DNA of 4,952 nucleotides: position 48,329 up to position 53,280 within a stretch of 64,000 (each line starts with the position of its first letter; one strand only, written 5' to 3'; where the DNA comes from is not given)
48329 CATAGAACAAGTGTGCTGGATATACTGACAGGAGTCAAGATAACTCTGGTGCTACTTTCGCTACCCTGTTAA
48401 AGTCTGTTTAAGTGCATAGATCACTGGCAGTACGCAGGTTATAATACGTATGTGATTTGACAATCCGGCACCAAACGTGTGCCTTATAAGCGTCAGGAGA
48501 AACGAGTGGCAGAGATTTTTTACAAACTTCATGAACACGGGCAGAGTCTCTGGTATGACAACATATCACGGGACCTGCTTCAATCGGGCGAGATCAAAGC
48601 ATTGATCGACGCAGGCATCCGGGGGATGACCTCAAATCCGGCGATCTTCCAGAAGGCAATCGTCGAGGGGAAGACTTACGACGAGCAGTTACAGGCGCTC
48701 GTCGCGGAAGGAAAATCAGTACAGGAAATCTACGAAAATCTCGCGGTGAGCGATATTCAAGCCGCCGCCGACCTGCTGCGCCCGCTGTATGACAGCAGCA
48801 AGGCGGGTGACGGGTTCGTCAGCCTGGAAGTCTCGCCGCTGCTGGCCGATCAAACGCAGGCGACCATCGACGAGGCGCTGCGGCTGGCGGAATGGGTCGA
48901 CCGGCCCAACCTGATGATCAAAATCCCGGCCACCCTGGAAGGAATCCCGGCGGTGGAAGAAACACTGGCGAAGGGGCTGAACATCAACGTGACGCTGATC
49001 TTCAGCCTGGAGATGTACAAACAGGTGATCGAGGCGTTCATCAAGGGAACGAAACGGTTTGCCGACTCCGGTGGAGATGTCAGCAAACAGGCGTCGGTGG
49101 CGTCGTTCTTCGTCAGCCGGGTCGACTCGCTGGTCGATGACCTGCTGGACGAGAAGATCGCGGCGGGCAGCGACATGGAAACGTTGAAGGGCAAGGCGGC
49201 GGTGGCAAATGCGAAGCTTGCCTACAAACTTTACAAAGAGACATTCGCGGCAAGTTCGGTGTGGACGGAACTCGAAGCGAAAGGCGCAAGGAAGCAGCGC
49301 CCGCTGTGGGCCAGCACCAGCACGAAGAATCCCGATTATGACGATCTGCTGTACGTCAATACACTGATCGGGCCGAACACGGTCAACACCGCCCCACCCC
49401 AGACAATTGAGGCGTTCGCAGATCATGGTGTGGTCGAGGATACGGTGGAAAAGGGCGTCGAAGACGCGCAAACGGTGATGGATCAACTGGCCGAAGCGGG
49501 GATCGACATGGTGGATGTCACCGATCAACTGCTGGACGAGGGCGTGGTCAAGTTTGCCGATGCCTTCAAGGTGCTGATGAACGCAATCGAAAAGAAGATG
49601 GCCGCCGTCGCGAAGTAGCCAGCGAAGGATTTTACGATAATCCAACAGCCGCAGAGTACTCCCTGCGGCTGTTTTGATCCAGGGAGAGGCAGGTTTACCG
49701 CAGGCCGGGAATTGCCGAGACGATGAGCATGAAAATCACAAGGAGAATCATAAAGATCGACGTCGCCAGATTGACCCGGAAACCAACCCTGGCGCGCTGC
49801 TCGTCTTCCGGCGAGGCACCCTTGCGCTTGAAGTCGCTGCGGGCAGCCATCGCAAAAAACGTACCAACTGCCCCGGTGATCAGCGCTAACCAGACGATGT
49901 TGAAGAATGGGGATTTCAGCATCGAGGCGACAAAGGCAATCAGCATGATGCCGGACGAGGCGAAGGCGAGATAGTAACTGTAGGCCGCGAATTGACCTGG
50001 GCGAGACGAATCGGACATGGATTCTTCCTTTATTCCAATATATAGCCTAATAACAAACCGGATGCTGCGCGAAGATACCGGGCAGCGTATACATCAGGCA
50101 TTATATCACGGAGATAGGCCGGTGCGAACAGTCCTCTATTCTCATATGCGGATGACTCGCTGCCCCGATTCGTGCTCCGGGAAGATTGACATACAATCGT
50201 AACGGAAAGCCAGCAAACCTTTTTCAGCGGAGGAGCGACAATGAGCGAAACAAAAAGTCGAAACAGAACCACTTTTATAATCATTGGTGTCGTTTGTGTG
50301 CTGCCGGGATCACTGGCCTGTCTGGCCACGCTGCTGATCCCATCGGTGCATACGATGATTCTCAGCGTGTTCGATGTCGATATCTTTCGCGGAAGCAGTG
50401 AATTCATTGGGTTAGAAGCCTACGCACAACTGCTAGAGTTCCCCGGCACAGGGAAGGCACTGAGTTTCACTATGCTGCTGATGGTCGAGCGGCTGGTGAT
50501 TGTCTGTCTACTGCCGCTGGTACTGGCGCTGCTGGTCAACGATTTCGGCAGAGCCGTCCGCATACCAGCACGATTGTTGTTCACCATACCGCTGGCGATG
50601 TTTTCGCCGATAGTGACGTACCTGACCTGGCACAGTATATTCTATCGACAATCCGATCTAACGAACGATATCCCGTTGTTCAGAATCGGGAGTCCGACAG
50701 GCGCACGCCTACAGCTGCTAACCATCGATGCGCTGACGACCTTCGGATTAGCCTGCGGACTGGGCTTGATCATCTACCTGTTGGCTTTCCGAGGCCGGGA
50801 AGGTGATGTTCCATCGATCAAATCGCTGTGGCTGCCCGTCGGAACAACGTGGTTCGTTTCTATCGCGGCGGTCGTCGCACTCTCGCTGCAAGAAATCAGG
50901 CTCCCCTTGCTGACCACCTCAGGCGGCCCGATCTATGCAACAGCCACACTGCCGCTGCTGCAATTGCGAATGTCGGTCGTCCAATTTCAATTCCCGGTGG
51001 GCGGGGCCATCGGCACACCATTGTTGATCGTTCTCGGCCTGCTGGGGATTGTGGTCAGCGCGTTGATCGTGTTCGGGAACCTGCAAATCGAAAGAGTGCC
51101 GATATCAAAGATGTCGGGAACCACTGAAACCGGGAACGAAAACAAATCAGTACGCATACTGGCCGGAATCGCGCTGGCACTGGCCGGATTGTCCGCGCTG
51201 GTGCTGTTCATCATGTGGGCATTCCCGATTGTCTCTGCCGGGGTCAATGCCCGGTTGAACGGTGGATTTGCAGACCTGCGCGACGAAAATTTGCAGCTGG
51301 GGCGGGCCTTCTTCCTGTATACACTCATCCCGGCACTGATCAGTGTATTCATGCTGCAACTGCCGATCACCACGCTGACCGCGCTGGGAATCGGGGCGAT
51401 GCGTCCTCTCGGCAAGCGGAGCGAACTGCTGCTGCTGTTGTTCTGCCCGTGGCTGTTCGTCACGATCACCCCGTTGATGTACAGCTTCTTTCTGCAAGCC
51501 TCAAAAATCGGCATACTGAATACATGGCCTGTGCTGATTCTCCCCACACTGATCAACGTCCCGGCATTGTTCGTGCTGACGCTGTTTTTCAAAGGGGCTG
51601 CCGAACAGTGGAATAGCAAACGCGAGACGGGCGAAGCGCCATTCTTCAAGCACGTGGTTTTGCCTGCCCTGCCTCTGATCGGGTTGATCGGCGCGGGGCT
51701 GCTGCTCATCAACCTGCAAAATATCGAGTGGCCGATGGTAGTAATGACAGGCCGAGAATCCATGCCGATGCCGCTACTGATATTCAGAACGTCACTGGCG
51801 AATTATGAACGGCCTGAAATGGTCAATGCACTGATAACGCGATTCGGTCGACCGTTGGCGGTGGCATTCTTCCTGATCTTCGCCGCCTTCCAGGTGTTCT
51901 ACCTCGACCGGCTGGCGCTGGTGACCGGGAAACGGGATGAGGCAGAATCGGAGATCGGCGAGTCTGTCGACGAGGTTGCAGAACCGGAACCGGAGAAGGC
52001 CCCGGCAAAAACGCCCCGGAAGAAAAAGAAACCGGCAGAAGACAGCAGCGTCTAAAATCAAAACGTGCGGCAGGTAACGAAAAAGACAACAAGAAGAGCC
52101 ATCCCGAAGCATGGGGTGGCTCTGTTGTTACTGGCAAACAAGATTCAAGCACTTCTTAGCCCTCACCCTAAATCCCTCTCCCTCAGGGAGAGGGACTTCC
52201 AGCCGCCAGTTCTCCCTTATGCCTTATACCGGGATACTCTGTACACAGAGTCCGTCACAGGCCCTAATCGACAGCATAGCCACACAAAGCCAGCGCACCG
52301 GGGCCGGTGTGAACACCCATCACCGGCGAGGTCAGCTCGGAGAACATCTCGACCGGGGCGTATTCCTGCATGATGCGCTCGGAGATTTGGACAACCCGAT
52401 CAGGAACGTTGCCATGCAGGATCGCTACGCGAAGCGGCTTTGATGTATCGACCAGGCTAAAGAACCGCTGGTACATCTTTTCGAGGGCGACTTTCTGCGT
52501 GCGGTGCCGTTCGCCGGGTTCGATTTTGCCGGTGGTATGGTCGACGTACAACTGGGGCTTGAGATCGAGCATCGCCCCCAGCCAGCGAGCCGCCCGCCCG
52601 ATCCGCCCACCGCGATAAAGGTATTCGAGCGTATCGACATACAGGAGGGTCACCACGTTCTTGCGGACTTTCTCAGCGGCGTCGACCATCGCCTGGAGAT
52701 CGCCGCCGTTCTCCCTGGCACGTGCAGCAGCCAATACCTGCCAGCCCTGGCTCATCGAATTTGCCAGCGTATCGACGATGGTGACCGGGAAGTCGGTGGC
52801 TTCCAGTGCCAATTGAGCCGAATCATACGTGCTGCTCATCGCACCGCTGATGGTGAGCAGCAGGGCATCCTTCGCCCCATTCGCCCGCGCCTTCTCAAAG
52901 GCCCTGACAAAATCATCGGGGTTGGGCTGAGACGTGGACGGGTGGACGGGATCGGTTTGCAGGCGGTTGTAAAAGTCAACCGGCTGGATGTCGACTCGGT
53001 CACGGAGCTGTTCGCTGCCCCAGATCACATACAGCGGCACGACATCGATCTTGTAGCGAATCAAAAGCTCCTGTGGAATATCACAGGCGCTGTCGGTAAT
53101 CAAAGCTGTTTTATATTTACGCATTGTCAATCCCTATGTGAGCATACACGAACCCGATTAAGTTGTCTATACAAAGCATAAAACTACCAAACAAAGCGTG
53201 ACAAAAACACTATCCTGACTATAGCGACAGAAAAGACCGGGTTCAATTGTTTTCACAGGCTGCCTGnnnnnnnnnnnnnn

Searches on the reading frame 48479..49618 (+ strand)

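Call 60: search_protein_families(library=pfam, proteins=[window:48479-49618:+], max_evalue=0.0001)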
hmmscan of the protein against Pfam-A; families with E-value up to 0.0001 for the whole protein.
window:48479-49618:+ (379 aa): 1 family
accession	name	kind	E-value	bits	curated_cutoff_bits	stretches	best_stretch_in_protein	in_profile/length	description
PF00923.25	TAL_FSA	-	6e-86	288.8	27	1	24-369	1-284/285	Transaldolase/Fructose-6-phosphate aldolase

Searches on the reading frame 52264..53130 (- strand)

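Call 60: search_protein_families(library=pfam, proteins=[window:52264-53130:-], max_evalue=0.0001)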
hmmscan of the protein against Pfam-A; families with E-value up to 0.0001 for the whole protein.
window:52264-53130:- (288 aa): 2 families
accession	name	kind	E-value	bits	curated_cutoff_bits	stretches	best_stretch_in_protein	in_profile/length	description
PF02645.21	DegV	-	3.8e-79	266.4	27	1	7-283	1-276/280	Uncharacterised protein, DegV family COG1307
PF13684.11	FakA-like_C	-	5.9e-05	23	23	1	66-161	29-118/216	Fatty acid kinase subunit A-like, C-terminal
